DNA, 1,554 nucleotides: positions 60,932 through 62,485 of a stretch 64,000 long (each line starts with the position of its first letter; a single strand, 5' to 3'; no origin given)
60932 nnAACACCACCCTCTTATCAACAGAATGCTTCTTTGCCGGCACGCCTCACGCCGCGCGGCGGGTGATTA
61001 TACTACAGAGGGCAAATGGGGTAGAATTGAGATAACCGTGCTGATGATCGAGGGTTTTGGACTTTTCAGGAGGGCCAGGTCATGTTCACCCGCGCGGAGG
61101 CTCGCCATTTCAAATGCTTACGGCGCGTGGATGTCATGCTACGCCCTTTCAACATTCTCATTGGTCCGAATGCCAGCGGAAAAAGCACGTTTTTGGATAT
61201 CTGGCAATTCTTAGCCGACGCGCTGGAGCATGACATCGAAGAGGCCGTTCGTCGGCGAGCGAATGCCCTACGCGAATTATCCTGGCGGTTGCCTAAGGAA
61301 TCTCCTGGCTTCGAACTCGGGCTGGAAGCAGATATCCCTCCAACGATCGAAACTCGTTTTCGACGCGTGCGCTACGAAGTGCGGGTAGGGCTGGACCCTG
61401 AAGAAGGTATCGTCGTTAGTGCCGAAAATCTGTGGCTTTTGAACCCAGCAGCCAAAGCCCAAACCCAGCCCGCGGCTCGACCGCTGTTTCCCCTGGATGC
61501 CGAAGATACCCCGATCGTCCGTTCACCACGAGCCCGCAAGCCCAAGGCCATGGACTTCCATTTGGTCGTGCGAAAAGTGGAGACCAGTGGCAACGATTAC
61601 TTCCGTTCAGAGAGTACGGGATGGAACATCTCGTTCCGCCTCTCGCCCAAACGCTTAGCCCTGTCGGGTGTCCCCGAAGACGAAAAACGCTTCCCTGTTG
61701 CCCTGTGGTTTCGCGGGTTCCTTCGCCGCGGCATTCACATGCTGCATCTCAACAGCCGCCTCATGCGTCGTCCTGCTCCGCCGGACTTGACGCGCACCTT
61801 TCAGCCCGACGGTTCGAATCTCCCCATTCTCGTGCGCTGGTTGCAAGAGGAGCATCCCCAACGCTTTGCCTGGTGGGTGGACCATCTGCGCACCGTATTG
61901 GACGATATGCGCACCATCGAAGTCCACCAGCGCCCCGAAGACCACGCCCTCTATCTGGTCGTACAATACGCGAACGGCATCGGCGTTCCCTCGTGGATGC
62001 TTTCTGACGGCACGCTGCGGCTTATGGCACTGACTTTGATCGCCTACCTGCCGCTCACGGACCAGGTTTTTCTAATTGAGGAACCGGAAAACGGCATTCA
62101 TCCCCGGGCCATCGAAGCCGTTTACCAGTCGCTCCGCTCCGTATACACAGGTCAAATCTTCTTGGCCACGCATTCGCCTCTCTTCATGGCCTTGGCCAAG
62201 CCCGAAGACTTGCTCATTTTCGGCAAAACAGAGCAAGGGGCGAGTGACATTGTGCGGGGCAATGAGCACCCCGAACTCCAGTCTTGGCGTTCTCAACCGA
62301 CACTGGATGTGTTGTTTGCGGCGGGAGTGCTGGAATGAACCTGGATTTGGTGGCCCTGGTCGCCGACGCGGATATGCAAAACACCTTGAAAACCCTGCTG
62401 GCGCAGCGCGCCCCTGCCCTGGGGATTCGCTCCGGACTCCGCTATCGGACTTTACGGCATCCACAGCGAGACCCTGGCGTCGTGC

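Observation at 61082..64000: Tight three-gene operon: ABC/SMC-like ATPase + small acidic-motif protein + HerA-type ATPase, a candidate undescribed defence/DNA-processing system cut by the window edge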

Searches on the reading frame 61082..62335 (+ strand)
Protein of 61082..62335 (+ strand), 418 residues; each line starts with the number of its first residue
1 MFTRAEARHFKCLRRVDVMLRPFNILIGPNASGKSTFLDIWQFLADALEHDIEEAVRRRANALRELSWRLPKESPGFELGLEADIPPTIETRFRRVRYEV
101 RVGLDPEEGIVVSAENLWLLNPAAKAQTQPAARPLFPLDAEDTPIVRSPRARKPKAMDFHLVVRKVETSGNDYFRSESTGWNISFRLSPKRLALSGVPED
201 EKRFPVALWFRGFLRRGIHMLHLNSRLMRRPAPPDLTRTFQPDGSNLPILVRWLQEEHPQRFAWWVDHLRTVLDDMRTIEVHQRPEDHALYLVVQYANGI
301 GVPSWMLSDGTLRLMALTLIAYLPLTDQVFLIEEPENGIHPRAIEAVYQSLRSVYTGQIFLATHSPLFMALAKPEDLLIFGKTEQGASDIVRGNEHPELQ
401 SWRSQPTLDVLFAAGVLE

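Call 6: search_protein_families(library=pfam, proteins=[window:61082-62335:+], max_evalue=0.1)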
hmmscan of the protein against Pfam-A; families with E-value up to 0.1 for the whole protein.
window:61082-62335:+ (418 aa): 7 families
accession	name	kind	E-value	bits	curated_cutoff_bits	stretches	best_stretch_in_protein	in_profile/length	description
PF13304.12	AAA_21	-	6.5e-31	109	27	1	23-369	1-303/304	AAA domain, putative AbiEii toxin, Type IV TA system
PF13175.12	AAA_15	-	8.1e-12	45.9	32.1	2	10-46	11-48/374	AAA ATPase domain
PF11398.14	DUF2813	-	3.1e-05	24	21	1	4-40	5-41/372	Protein of unknown function (DUF2813)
PF02463.25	SMC_N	-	3.3e-05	23.8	40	1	4-43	4-46/220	RecF/RecN/SMC N terminal domain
PF13555.12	AAA_29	-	0.0015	18.7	27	1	22-43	23-44/61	P-loop containing region of AAA domain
PF13476.12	AAA_23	-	0.0061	17.6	27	1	9-39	6-37/201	AAA domain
PF22496.1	SOR_N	-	0.022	15.3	27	1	64-83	2-21/37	Class III superoxide reductase, N-terminal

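Call 7: search_protein_families(library=padloc, proteins=[window:61082-62335:+], max_evalue=0.1)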
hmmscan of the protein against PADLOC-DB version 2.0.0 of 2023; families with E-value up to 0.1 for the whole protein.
window:61082-62335:+ (418 aa): 122 families (the best 25 are shown)
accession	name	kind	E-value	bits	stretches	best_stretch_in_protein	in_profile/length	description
PDLC04182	HEC-01A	-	2.1e-49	166.6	1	10-401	12-383/406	-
PDLC04178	HEC-01A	-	4.5e-44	149.1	1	3-391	10-354/399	-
PDLC04184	HEC-01A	-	3.9e-36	123.1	1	1-369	1-391/464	-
PDLC04175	HEC-01A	-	5.2e-35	119.2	2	235-417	175-358/363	-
PDLC04183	HEC-01A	-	1.2e-32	111.5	2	229-390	204-369/402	-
PDLC04135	mad3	-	9.7e-31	105.6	1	2-417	2-374/374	mads_3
PDLC02980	AriA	-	2.3e-30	104.6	2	191-370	166-304/304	-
PDLC04177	HEC-01A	-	6.5e-29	99.1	2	228-415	200-386/393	-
PDLC04144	HEC-01B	-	4.4e-28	96.5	2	184-403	155-374/395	-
PDLC04176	HEC-01A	-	3.8e-24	83.7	2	239-389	188-340/371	-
PDLC04179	HEC-01A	-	3.6e-23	80.4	2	241-388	274-424/459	-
PDLC04541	PDC-M25A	-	8.1e-23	79.1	2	1-82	1-81/380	-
PDLC04393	PDC-M07A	-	6.4e-21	72.8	2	224-418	204-406/435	-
PDLC04389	PDC-M07A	-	8.2e-21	72.5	2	218-401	201-407/443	-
PDLC04180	HEC-01A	-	1.3e-20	71.9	2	217-388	162-342/382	-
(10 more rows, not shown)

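Call 8: search_protein_families(library=ncbifam, proteins=[window:61082-62335:+], max_evalue=0.1)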
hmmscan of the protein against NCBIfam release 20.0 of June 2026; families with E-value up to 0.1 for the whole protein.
window:61082-62335:+ (418 aa): 21 families
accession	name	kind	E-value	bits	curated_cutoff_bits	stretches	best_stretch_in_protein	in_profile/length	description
NF047739.1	antiphage_MADS3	equivalog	4.1e-143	477.6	420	1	1-417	1-427/427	methylation-associated defense system AAA family ATPase MAD3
NF038234.1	retron_eff_Eco8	equivalog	3.6e-06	25.9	250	1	329-368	275-324/679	retron Eco8 family effector endonuclease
TIGR04435.1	restrict_AAA_1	hypoth_equivalog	3.3e-05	22.8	300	1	306-386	397-488/568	restriction system-associated AAA family ATPase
TIGR00611.2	recf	equivalog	4.9e-05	22.7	172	1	4-39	3-39/339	DNA replication/repair protein RecF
NF041760.1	PtuA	equivalog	0.00014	20.9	500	0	306-391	355-442/524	retron Ec78 anti-phage system effector ATPase PtuA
NF041774.1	tung_ATPbind_TupC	equivalog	0.0013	17.8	400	1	23-67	28-74/319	tungstate ABC transporter ATP-binding protein TupC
NF040873.1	AztA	equivalog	0.0028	17.2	220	0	13-40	8-37/191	zinc ABC transporter ATP-binding protein AztA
NF006571.0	PRK09087.1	equivalog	0.0045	16.8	297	1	20-58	44-82/228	DnaA regulatory inactivator HdaA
NF000355.4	ribo_prot_ABC_F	equivalog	0.0055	15.6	380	0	25-40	343-358/499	ribosomal protection-like ABC-F family protein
TIGR03864.1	PQQ_ABC_ATP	hypoth_equivalog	0.0066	15.9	302.25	1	13-53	17-59/236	ABC transporter, ATP-binding subunit, PQQ-dependent alcohol dehydrogenase system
TIGR04521.1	ECF_ATPase_2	equivalog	0.0082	15.3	330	0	305-365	143-204/279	energy-coupling factor transporter ATPase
TIGR03411.1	urea_trans_UrtD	equivalog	0.019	14.6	304.1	1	10-40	15-47/242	urea ABC transporter ATP-binding protein UrtD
NF001885.0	PRK00635.1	equivalog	0.031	11.3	3054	1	306-356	1387-1437/1809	excinuclease ABC subunit A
NF010061.0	PRK13538.1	equivalog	0.037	13.5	195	0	300-372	127-199/211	cytochrome c biogenesis heme-transporting ATPase CcmA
NF010158.0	PRK13637.1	equivalog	0.037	13.1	390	0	306-365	144-204/287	energy-coupling factor transporter ATPase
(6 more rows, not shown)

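Call 11: find_encoding_contigs(protein=window:61082-62335:+, flank=10000, max_places=6)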
Protein window:61082-62335:+ (418 aa): 3 contigs read that carry it; 2 places shown.
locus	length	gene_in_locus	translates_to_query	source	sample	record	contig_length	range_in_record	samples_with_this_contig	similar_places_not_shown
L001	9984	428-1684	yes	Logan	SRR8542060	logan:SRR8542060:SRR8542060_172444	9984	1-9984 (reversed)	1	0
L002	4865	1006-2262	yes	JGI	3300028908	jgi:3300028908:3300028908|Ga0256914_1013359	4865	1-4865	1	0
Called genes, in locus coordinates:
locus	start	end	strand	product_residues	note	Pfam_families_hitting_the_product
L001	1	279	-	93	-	?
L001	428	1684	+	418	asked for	PF13175:AAA_15 (weak), PF13304:AAA_21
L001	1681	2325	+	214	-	-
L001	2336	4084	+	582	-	PF01935:DUF87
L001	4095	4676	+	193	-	PF04519:Bactofilin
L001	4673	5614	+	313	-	PF00685:Sulfotransfer_1 (faint), PF13469:Sulfotransfer_3 (weak)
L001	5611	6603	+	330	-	-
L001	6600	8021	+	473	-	PF04932:Wzy_C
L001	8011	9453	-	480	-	PF13529:Peptidase_C39_2, PF13371:TPR_9 (weak), PF13428:TPR_14 (weak), PF13432:TPR_16 (weak), PF14559:TPR_19 (weak), PF00515:TPR_1, PF07719:TPR_2, PF13181:TPR_8, +5 more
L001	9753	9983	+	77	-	?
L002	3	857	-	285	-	?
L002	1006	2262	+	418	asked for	PF13175:AAA_15 (weak), PF13304:AAA_21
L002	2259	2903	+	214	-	-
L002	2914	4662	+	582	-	PF01935:DUF87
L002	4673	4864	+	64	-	?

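Call 15: search_protein_families(library=ncbifam, proteins=[L001:2336-4081:+, L001:4095-4673:+, L001:4673-5611:+, L001:5611-6600:+, L001:6600-8018:+], max_evalue=0.01)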
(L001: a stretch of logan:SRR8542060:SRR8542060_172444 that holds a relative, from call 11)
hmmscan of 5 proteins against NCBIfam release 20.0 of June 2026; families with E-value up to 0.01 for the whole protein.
L001:2336-4081:+ (582 aa): 11 families
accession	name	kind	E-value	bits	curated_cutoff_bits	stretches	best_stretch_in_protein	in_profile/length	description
NF040937.1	HerA_Thermprot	equivalog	9.5e-22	77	800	2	419-554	330-466/487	DNA double-strand break repair helicase HerA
NF042943.1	HerA_antiphage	equivalog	2.5e-21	75.9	800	2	430-551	425-551/566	anti-phage-associated helicase HerA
NF042944.1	HerA_antiphage_2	equivalog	1.9e-17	63.3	850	2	431-553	419-546/576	anti-phage-associated helicase HerA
NF053655.1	CedD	equivalog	3.1e-17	62.4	600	2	407-550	387-526/527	DNA-translocating ATPase CedD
NF040819.1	helicase_HerA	equivalog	3.8e-17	62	970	2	420-552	383-517/561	DNA double-strand break repair helicase HerA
NF033849.1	ser_rich_anae_1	subfamily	6.8e-07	27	650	1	435-517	1013-1105/1163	serine-rich protein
NF045975.1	VirB4_plasma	equivalog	0.00014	19.8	590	0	191-228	520-556/894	Mbov_0397 family ICE element conjugal transfer ATPase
TIGR02746.1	TraC-F-type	equivalog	0.00043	18.3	567.05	0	439-482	640-684/800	type IV secretion system protein TraC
TIGR03924.1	T7SS_EccC_a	equivalog_domain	0.00054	18.8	509.15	0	431-511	554-636/673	type VII secretion protein EccCa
TIGR03925.1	T7SS_EccC_b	equivalog_domain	0.00063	18.1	346.55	0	419-507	160-254/564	type VII secretion protein EccCb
TIGR00929.1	VirB4_CagE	subfamily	0.0011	17.3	643.1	0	191-225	442-476/792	VirB4 family type IV secretion/conjugal transfer ATPase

L001:4095-4673:+ (193 aa): 0 families

L001:4673-5611:+ (313 aa): 0 families

L001:5611-6600:+ (330 aa): 0 families

L001:6600-8018:+ (473 aa): 0 families

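Call 18: find_homologous_proteins(query=L001:2336-4081:+, max_evalue=1e-10)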
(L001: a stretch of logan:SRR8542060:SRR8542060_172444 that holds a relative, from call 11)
Query L001:2336-4081:+ (582 aa): 4562 proteins with E <= 1e-10 among 8000 candidates; the best 120 are listed.
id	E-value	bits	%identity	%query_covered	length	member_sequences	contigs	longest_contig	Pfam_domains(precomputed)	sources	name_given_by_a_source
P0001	0.0e+0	1300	99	100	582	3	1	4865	PF01935.24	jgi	-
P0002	0.0e+0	1181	90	100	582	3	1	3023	PF01935.24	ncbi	-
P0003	0.0e+0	1130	87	100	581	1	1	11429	PF01935.24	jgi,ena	-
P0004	0.0e+0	1090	83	100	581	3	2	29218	PF01935.24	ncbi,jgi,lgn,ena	-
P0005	0.0e+0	1045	81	100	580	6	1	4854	PF01935.24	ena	-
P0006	2.0e-296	1002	77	100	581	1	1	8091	PF01935.24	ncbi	-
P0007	1.8e-256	870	70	96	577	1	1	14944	PF01935.24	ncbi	-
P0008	5.9e-256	869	69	96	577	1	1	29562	PF01935.24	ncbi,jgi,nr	ncbi:MAG: ATP-binding protein [Chloroflexi bacterium]|nr:ATP-binding protein [Chloroflexota bacteriu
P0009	4.4e-217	740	61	99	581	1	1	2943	PF01935.24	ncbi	-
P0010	1.8e-216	738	61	99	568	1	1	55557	PF01935.24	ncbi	-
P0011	6.3e-216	736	60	99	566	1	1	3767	PF01935.24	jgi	jgi:hypothetical protein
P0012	7.0e-216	736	61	99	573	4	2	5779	PF01935.24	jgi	jgi:hypothetical protein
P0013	8.4e-216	736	61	99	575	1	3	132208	PF01935.24,PF05872.19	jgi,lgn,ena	-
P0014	6.7e-215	733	60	99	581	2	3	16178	PF01935.24,PF13401.13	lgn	-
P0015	7.6e-215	733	60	99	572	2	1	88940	PF01935.24,PF05872.19,PF13401.13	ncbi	-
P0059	1.5e-211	722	58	99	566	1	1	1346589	PF01935.24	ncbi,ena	-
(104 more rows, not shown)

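Call 20: find_encoding_contigs(protein=P0004, flank=8000, max_places=2)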
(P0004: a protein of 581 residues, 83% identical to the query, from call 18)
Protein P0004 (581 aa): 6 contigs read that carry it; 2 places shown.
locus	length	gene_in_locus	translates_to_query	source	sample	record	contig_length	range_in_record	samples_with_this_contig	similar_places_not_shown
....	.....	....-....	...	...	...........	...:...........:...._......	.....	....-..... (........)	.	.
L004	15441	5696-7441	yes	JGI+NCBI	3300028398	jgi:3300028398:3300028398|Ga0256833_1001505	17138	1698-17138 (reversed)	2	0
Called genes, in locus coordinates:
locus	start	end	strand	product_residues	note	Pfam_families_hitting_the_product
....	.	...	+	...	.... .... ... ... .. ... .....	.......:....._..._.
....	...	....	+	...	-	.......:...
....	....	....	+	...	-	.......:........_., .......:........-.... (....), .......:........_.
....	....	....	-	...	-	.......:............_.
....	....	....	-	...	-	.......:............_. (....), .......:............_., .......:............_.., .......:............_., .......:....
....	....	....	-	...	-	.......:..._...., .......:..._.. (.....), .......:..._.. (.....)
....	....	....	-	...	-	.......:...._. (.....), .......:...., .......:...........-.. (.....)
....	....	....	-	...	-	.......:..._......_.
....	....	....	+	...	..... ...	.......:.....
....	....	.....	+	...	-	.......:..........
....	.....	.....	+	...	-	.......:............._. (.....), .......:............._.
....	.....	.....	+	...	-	-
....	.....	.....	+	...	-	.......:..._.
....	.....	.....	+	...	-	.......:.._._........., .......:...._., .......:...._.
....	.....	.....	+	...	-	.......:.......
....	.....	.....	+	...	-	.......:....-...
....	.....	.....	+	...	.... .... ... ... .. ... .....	-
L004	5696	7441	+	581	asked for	PF01935:DUF87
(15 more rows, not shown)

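Call 21: find_encoding_contigs(protein=P0008, flank=8000, max_places=2)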
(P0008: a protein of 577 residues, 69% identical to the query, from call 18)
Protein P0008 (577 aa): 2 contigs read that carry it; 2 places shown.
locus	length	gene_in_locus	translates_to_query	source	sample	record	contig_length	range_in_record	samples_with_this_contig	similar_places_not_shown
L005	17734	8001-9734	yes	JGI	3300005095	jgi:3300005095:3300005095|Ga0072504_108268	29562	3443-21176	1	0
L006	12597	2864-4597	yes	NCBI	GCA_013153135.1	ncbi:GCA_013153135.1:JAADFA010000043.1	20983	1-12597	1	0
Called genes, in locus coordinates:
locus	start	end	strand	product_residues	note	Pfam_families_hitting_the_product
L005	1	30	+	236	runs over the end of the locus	-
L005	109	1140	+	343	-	PF00561:Abhydrolase_1, PF12146:Hydrolase_4 (weak), PF12697:Abhydrolase_6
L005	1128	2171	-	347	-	PF00106:adh_short (faint), PF01073:3Beta_HSD, PF01370:Epimerase, PF02719:Polysacc_synt_2, PF04321:RmlD_sub_bind, PF07993:NAD_binding_4, PF08659:KR (weak), PF16363:GDP_Man_Dehyd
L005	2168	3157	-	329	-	PF03706:LPG_synthase_TM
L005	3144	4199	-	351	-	PF01210:NAD_Gly3P_dh_N (weak), PF02558:ApbA, PF08546:ApbA_C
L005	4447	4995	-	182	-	PF00293:NUDIX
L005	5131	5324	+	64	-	-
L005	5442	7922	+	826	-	PF02861:Clp_N, PF00004:AAA, PF13191:AAA_16, PF23569:NBD_SMAX1, PF17871:AAA_lid_9, PF00158:Sigma54_activat, PF07724:AAA_2, PF07728:AAA_5, +10 more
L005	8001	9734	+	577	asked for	PF01935:DUF87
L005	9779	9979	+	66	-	-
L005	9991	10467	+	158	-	PF00293:NUDIX, PF14815:NUDIX_4 (weak)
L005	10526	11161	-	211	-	PF01292:Ni_hydr_CYTB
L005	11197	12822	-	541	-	PF22113:Mtrc-MtrF_II-IV_dom (faint), PF14537:Cytochrom_c3_2 (faint), PF14522:Cytochrome_C7 (weak), PF11783:Cytochrome_cB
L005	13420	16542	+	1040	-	PF08448:PAS_4 (faint), PF12860:PAS_7 (faint), PF13188:PAS_8 (faint), PF13426:PAS_9 (weak), PF01590:GAF (faint), PF13185:GAF_2, PF00512:HisKA, PF02518:HATPase_c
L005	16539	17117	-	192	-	PF11563:Protoglobin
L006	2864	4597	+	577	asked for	PF01935:DUF87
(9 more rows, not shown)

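Call 22: find_encoding_contigs(protein=P0059, flank=8000, max_places=2)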
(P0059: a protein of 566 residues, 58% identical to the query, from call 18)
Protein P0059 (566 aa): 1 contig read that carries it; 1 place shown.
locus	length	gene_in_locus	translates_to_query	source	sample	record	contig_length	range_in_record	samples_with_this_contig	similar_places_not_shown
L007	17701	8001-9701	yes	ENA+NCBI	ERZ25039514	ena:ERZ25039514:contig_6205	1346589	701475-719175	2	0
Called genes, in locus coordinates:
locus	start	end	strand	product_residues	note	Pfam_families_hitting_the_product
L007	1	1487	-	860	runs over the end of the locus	PF02463:SMC_N (faint), PF13175:AAA_15, PF13476:AAA_23, PF13514:AAA_27 (weak), PF13555:AAA_29 (weak), PF04423:Rad50_zn_hook, PF13558:SbcC_Walker_B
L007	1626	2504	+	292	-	-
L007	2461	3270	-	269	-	PF01940:DUF92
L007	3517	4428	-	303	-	PF10882:bPH_5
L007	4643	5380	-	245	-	PF04402:SIMPL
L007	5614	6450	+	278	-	PF09376:NurA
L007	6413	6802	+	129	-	PF09376:NurA (weak)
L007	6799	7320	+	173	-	PF00583:Acetyltransf_1 (faint), PF13508:Acetyltransf_7 (faint)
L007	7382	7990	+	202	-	-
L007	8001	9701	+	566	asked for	PF01935:DUF87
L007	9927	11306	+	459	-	-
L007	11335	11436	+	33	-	-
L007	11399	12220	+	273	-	PF12867:DinB_2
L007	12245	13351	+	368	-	PF13676:TIR_2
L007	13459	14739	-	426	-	PF00083:Sugar_tr (weak), PF05977:MFS_3 (weak), PF07690:MFS_1, PF13347:MFS_2 (weak), PF00083:Sugar_tr (weak), PF07690:MFS_1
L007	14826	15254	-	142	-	-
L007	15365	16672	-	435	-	PF05977:MFS_3, PF07690:MFS_1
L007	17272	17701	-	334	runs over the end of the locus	PF00072:Response_reg, PF13487:HD_5, PF01966:HD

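Call 33: search_protein_families(library=pfam, proteins=[L001:4095-4673:+, L001:4673-5611:+, L001:5611-6600:+, L001:6600-8018:+], max_evalue=0.001)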
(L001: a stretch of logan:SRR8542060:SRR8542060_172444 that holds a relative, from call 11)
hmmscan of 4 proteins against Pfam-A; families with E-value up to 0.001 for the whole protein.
L001:4095-4673:+ (193 aa): 1 family
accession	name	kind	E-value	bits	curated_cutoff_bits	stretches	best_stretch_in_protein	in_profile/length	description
PF04519.19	Bactofilin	-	3.7e-20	72.4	27.9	1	52-148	1-97/98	Polymer-forming cytoskeletal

L001:4673-5611:+ (313 aa): 2 families
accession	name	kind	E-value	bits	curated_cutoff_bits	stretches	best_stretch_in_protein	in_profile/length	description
PF13469.12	Sulfotransfer_3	-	1.5e-09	38.9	27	1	8-243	1-215/216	Sulfotransferase family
PF00685.33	Sulfotransfer_1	-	2.3e-06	27.6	22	0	134-299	91-250/255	Sulfotransferase domain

L001:5611-6600:+ (330 aa): 0 families

L001:6600-8018:+ (473 aa): 1 family
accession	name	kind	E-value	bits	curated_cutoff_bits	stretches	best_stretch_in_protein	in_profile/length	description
PF04932.20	Wzy_C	-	2.2e-14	53.9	31.7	1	224-396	3-149/149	O-Antigen ligase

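Call 37: search_dna_similar(query=window:61082-62335:+, collection=plasmids, mode=protein, max_evalue=1e-10, max_rows=25)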
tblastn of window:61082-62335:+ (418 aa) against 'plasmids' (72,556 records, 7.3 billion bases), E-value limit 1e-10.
Records with a match: 13; places in all: 13; records where one place covers at least 80% of the query: 13.
Best place of each record, by identity: <60% 13.
By first word of the organism name: Synechocystis 4; Geoalkalibacter 1; Piscinibacter 1; Pseudanabaena 1; Meiothermus 1; Rahnella 1; Shinella 1; Anabaena 1; Pseudomonas 1; Calothrix 1.
By predicted mobility (MOB-suite, as given by PLSDB): non-mobilizable 10; conjugative 2; mobilizable 1.
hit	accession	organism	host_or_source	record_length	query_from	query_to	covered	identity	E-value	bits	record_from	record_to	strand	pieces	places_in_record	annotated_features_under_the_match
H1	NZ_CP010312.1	Geoalkalibacter subterraneus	-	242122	1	418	100%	32.8%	2e-58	213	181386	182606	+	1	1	ATP-binding protein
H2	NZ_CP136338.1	Piscinibacter gummiphilus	single cell,soil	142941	1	417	100%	32.7%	2e-50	190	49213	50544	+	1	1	AAA family ATPase | N-6 DNA methylase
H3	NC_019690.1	Pseudanabaena sp. PCC 7367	-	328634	8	401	94%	25.4%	5e-17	91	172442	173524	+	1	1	AAA family ATPase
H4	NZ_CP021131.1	Meiothermus taiwanensis WR-220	-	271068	6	388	92%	26.0%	1e-19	99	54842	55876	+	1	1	AAA family ATPase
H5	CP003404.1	Rahnella aquatilis HX2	-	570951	14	405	94%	25.2%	1e-17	93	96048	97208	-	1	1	hypothetical protein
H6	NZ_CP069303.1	Shinella sp. PSBB067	monoisolate,Minnesota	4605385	1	378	90%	25.0%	7e-16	87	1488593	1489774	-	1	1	none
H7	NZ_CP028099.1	Synechocystis sp. IPPAS B-1465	axenic culture,Synechocystis sp. GT-L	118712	23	401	91%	24.0%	2e-15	86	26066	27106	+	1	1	AAA family ATPase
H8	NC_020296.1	Synechocystis sp. PCC 6803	-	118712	23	401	91%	24.0%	2e-15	86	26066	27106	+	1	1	AAA family ATPase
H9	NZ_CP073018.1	Synechocystis sp. PCC 6803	cell culture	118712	23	401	91%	24.0%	2e-15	86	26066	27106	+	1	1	AAA family ATPase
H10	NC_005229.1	Synechocystis sp. PCC 6803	-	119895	23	401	91%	24.0%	2e-15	86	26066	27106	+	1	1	AAA family ATPase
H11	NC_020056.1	Anabaena cylindrica PCC 7122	water, most likely pond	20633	6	405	96%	22.7%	7e-14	81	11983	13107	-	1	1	ATP-binding protein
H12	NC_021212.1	Pseudomonas sp. GLE121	Ecology Glacier ice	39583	36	401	88%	24.7%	7e-12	75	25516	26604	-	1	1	AAA family ATPase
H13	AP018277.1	Calothrix sp. NIES-4101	-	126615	6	405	96%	21.4%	2e-11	74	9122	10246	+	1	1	hypothetical protein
